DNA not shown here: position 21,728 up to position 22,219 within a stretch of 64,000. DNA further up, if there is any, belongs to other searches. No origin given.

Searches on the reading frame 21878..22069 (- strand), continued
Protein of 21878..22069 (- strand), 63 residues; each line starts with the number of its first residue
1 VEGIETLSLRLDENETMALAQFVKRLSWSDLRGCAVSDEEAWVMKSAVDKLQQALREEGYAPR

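Call 94: get_annotated_region(hit=H208, flank=6000)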
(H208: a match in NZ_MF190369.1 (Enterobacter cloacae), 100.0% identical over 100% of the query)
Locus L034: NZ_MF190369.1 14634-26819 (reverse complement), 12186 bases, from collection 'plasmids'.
description: Enterobacter cloacae strain A1137 plasmid pA1137, complete sequence
organism: Enterobacter cloacae (NCBI taxid 550)
taxonomy: Bacteria; Pseudomonadota; Gammaproteobacteria; Enterobacterales; Enterobacteriaceae; Enterobacter; Enterobacter cloacae
host: -; source: -; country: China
typing (MOB-suite, as given by PLSDB): conjugative; replicon IncFII,rep_cluster_2183; relaxase MOBF; mating-pair formation MPF_F
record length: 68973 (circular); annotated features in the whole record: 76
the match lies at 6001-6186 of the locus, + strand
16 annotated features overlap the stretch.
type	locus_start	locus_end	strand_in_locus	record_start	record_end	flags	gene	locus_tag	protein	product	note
CDS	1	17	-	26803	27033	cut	-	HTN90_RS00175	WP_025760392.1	DUF905 domain-containing protein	-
CDS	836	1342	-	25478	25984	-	-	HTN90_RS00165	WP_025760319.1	antirestriction protein ArdA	-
CDS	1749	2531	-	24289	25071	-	-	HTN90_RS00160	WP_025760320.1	hypothetical protein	-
CDS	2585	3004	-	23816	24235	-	-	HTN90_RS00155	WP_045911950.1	DUF1380 family protein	-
CDS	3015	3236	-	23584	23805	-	-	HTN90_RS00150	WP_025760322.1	hypothetical protein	-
CDS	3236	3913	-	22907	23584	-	-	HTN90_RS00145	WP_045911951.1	DNA methylase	-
CDS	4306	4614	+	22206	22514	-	-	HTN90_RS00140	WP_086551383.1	hypothetical protein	-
CDS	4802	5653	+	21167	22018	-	-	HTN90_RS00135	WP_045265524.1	AAA family ATPase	-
CDS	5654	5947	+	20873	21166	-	-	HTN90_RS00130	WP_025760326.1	hypothetical protein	-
CDS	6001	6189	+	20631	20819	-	-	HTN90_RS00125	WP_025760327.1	hypothetical protein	-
CDS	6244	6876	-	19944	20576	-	-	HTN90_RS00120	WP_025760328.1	hypothetical protein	-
CDS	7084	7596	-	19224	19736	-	-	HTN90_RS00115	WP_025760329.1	hypothetical protein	-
CDS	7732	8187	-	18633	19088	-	-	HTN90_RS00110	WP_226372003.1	hypothetical protein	-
CDS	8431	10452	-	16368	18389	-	-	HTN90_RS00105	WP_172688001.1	hypothetical protein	-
CDS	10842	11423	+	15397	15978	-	-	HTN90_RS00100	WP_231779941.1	hypothetical protein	-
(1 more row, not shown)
